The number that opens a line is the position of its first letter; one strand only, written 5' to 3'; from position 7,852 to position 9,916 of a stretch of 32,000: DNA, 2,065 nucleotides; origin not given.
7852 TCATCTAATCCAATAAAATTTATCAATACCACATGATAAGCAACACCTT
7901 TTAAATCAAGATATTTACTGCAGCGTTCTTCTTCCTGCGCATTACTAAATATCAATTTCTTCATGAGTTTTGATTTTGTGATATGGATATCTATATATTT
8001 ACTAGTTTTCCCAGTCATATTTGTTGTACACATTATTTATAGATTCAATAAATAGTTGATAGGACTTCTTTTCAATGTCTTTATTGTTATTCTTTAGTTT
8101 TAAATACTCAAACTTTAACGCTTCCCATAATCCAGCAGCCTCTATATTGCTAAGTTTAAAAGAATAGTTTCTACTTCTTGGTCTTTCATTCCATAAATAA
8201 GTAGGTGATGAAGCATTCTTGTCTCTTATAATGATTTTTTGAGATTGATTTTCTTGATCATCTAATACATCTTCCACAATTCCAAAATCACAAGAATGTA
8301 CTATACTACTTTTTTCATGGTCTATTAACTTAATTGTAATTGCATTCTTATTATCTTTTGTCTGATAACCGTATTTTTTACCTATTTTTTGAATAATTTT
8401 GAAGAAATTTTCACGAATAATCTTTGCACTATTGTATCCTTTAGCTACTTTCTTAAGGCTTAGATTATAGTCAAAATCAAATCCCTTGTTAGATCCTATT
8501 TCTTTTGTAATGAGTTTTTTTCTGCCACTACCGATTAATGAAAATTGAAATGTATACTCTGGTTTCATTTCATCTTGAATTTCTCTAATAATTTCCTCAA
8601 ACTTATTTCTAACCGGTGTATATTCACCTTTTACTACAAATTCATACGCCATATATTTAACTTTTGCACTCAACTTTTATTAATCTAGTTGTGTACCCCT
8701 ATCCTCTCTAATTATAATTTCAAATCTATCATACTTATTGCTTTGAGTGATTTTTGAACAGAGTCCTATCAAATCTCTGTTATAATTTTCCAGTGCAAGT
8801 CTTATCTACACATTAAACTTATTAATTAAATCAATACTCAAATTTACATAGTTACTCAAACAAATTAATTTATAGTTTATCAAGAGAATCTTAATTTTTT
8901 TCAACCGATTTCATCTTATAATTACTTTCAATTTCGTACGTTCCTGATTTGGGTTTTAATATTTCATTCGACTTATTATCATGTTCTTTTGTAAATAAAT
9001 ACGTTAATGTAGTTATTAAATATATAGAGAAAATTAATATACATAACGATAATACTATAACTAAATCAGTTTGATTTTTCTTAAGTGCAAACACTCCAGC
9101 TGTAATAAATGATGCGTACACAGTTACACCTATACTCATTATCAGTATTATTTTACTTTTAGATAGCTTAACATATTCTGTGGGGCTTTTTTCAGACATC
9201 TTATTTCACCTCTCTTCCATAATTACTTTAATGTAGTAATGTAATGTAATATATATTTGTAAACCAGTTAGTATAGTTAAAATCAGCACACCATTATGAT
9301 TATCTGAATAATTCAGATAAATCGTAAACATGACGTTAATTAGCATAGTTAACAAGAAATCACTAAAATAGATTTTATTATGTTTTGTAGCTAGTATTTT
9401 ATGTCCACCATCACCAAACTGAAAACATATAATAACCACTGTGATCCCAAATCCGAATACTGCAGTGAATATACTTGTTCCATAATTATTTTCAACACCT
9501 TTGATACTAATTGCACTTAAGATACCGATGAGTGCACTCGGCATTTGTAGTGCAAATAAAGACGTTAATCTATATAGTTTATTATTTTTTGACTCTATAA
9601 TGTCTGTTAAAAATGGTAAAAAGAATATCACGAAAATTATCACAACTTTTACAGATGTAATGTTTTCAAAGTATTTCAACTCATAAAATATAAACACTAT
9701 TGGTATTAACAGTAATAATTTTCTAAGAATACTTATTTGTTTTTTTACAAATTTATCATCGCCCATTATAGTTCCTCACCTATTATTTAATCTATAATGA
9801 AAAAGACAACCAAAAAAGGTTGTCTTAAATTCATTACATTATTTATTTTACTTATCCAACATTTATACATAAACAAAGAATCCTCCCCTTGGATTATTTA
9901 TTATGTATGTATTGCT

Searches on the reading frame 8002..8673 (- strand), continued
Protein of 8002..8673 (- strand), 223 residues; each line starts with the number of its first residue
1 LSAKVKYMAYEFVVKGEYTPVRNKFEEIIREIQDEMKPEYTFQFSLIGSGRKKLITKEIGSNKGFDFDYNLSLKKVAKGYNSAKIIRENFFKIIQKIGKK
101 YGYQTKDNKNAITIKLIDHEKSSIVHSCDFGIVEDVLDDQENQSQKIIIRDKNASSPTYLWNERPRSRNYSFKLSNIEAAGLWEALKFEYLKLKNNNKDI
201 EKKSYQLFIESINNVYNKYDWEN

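Call 94: search_protein_families(library=pfam, proteins=[L225:4004-4618:+, L083:4992-5627:+, P0167, P0298, L131:4905-5600:+], max_evalue=1)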
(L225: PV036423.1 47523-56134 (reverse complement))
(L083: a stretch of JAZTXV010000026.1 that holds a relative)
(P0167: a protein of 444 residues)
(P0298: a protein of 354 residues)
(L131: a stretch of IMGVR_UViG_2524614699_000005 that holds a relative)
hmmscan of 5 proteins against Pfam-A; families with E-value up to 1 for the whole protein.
L225:4004-4618:+ (205 aa): 1 family
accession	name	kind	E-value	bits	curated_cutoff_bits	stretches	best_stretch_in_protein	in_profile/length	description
PF22226.1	Mre11_C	-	0.048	14.3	27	0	161-176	28-43/44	Mre11 C-terminal Rad50-binding domain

L083:4992-5627:+ (212 aa): 0 families

P0167 (444 aa): 3 families
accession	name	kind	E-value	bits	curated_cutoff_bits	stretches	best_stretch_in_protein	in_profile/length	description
PF21681.2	Csa5_I-A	-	0.047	14.3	30.3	1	303-363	33-87/158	Type-I-A Cascade subunit Csa5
PF24966.2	Ig_TR130_2nd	-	0.055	14.6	23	1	312-377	18-83/95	TR130 second Ig-like domain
PF13314.11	DUF4083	-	0.32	11.4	25.4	1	244-259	42-57/57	Domain of unknown function (DUF4083)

P0298 (354 aa): 2 families
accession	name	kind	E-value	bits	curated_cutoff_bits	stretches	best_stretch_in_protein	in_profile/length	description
PF14661.11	HAUS6_N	-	0.035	14.2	26.4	1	160-234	143-217/233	HAUS augmin-like complex subunit 6 N-terminus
PF19976.4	GAAD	-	0.083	13.4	23.6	1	147-175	31-59/62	GTPase-associated adaptor domain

L131:4905-5600:+ (232 aa): 3 families
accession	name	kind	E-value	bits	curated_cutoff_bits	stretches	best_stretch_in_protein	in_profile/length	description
PF25721.1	T4_Y03C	-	0.017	15.8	27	1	38-104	18-81/85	Phage T4 Y03C protein family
PF00989.32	PAS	-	0.14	12.6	22.6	0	137-179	59-101/113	PAS fold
PF02234.24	CDI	-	0.92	10.1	25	0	89-114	12-37/49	Cyclin-dependent kinase inhibitor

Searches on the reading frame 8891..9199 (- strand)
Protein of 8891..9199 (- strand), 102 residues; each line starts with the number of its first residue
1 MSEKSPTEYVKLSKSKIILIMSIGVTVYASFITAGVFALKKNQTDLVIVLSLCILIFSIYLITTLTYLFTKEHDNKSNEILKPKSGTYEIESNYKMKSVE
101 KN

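Call 3: search_protein_families(library=pfam, proteins=[window:8891-9199:-], max_evalue=1)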
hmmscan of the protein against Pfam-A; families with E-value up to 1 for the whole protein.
window:8891-9199:- (102 aa): 11 families
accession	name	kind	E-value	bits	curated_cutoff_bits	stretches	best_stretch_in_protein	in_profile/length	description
PF12730.13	ABC2_membrane_4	-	6.3e-05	23.5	27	1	7-76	4-79/179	ABC-2 family transporter protein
PF25044.1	DUF7789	-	8.7e-05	22.9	25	1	14-72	46-98/129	Domain of unknown function (DUF7789)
PF14126.11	DUF4293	-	0.0019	18.9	27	1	10-83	50-119/153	Domain of unknown function (DUF4293)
PF20456.3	DUF6709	-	0.0024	17.4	27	1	40-96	181-239/339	Family of unknown function (DUF6709)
PF00335.26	Tetraspanin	-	0.0067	16.6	32.1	1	15-93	43-125/225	Tetraspanin family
PF20563.3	DUF6773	-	0.01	16.1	27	1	7-76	78-149/163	Family of unknown function (DUF6773)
PF10320.15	7TM_GPCR_Srsx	-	0.014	15.3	24.1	1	4-47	91-134/257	Serpentine type 7TM GPCR chemoreceptor Srsx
PF08733.15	PalH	-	0.025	14.1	34.1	1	17-97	69-151/332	PalH/RIM21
PF08285.16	DPM3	-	0.027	15.1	25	1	16-71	6-62/90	Dolichol-phosphate mannosyltransferase subunit 3 (DPM3)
PF07884.19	VKOR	-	0.039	14.5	27.5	1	22-68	60-111/134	Vitamin K epoxide reductase family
PF13800.11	Sigma_reg_N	-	0.068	13.9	26.3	1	47-81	17-47/91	Sigma factor regulator N-terminal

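Call 4: search_protein_families(library=padloc, proteins=[window:8891-9199:-], max_evalue=1)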
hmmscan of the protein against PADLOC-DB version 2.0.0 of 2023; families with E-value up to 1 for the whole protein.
window:8891-9199:- (102 aa): 1 family
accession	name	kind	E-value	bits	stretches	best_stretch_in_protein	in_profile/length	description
PDLC01168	CARF_2M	-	0.0056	14.5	1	15-83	11-69/200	"CARF, 2 TMs"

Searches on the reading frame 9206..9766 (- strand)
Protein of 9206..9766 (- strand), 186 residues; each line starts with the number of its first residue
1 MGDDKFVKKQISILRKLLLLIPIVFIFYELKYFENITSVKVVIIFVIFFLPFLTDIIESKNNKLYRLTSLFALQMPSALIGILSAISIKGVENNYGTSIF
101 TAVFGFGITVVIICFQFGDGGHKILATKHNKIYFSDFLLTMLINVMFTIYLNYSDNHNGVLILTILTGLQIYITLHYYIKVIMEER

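Call 3: search_protein_families(library=pfam, proteins=[window:9206-9766:-], max_evalue=1)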
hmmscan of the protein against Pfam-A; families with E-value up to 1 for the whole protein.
window:9206-9766:- (186 aa): 1 family
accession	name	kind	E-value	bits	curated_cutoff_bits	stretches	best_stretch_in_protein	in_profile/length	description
PF16481.10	DUF5058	-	0.023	14.7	28.2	1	42-114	127-197/222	Domain of unknown function (DUF5058)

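Call 4: search_protein_families(library=padloc, proteins=[window:9206-9766:-], max_evalue=1)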
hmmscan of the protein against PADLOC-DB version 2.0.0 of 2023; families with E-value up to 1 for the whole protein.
window:9206-9766:- (186 aa): 0 families
